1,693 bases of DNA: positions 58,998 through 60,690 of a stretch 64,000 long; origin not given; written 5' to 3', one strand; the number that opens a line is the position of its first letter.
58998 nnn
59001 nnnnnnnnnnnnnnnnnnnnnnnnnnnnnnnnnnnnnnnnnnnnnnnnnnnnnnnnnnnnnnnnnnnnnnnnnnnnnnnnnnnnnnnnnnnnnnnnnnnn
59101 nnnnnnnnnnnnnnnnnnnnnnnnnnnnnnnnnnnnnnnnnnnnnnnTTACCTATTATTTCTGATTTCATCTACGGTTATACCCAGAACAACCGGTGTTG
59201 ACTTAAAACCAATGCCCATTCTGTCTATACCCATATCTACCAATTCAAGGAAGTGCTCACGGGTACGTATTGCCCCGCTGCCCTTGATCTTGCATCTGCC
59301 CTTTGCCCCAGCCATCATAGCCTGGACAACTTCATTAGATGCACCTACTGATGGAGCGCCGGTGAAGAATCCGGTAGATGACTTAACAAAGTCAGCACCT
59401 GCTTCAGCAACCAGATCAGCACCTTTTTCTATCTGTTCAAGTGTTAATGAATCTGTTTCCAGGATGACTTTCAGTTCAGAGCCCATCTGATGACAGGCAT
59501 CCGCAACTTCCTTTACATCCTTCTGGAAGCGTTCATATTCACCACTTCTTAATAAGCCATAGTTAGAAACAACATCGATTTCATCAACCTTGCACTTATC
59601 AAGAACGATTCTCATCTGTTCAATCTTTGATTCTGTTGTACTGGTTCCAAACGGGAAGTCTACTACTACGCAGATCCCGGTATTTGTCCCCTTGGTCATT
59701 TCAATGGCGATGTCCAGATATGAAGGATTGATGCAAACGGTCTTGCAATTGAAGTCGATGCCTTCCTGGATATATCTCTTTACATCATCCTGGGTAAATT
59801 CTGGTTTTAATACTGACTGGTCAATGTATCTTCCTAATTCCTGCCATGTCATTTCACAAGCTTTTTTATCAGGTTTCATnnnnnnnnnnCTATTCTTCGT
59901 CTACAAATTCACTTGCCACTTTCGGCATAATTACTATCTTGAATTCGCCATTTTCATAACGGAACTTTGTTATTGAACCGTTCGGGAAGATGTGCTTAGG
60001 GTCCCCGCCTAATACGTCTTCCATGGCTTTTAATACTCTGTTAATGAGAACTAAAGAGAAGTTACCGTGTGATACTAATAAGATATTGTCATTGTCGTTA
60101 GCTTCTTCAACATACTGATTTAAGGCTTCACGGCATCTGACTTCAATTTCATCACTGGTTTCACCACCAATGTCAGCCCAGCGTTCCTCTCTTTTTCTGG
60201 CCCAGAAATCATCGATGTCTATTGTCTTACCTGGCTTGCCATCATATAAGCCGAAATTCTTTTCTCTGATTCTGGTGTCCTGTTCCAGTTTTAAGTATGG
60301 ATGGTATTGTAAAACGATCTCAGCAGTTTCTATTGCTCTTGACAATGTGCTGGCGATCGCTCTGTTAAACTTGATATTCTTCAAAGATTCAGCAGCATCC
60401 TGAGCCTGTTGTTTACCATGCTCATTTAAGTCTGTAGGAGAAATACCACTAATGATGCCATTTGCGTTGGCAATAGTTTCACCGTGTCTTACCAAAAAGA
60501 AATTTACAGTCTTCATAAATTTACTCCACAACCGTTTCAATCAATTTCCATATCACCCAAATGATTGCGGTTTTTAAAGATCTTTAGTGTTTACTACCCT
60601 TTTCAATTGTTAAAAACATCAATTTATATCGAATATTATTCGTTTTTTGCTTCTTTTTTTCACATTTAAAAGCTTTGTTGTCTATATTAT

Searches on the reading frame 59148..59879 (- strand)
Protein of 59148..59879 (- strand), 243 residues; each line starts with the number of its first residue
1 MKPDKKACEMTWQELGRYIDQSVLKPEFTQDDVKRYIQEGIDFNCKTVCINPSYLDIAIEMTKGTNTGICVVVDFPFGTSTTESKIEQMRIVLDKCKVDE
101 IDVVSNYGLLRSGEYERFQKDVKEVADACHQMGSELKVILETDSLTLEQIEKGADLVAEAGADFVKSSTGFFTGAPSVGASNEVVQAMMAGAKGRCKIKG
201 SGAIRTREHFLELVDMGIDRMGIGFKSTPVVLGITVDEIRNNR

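Call 40: search_protein_families(library=pfam, proteins=[window:59148-59879:-])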
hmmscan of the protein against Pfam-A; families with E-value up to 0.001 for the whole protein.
window:59148-59879:- (243 aa): 1 family
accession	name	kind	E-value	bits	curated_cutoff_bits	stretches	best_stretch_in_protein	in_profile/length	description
PF01791.15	DeoC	-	7.3e-13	49.1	23.8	1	18-222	5-217/229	DeoC/LacD family aldolase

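Call 41: search_protein_families(library=ncbifam, proteins=[window:59148-59879:-])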
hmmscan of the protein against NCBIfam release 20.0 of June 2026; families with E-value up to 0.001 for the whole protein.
window:59148-59879:- (243 aa): 1 family
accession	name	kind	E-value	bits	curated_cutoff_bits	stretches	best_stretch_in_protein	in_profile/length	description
TIGR00126.1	deoC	equivalog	6e-50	169.6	117.3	1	15-222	2-202/211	deoxyribose-phosphate aldolase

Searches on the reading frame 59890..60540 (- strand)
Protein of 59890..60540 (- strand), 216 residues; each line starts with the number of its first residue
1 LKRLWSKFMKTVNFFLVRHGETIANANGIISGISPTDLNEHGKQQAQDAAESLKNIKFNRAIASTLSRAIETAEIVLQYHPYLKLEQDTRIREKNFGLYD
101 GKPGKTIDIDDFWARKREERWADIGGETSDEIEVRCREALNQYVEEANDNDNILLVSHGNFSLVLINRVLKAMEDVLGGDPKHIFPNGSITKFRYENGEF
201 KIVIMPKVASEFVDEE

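Call 41: search_protein_families(library=ncbifam, proteins=[window:59890-60540:-])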
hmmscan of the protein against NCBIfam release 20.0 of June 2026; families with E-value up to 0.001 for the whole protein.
window:59890-60540:- (216 aa): 19 families
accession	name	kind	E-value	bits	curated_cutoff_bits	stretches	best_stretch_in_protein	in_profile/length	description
TIGR03162.1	ribazole_cobC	equivalog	3.8e-26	91.6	162.9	1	15-172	2-158/176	alpha-ribazole phosphatase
NF011580.0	PRK15004.1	equivalog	1.5e-22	80.6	250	1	13-172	2-163/203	adenosylcobalamin/alpha-ribazole phosphatase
NF038349.1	dPGM_arch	equivalog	1e-20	74.5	225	1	16-173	3-152/194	2,3-diphosphoglycerate-dependent phosphoglycerate mutase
NF005567.0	PRK07238.1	equivalog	6e-19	68.6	326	1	10-177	176-345/378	bifunctional RNase H/acid phosphatase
NF002901.0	PRK03482.1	equivalog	5.8e-18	65.3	261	1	13-170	3-162/215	2,3-diphosphoglycerate-dependent phosphoglycerate mutase GpmB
TIGR03848.1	MSMEG_4193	subfamily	2e-17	63.3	203.85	1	15-161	3-155/204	MSMEG_4193 family putative phosphomutase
NF009993.0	PRK13462.1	equivalog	8.2e-15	55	226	1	13-201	7-187/203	acid phosphatase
TIGR01258.1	pgm_1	subfamily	1.3e-12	47.6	81.7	1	14-102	3-95/245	2,3-bisphosphoglycerate-dependent phosphoglycerate mutase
NF045917.1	PhserinePhPspA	equivalog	1.4e-12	47.8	350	1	12-159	2-151/211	phosphoserine phosphatase PspA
NF010713.0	PRK14115.1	equivalog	2.9e-12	46.4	305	1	14-101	4-95/248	2,3-diphosphoglycerate-dependent phosphoglycerate mutase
NF010715.0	PRK14117.1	equivalog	7.7e-11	41.9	421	1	13-102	3-96/230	phosphoglycerate mutase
NF010718.0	PRK14120.1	equivalog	1.9e-10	40.5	366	1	10-103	3-100/249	phosphoglyceromutase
NF009994.0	PRK13463.1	equivalog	1.5e-09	37.9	277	1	10-201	2-194/203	phosphoserine phosphatase 1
NF002339.0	PRK01295.1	equivalog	1.7e-09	37.4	316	1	14-121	5-114/206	2,3-bisphosphoglycerate-dependent phosphoglycerate mutase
NF002217.0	PRK01112.1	equivalog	2.8e-09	36.7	320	1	14-82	4-77/228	2,3-bisphosphoglycerate-dependent phosphoglycerate mutase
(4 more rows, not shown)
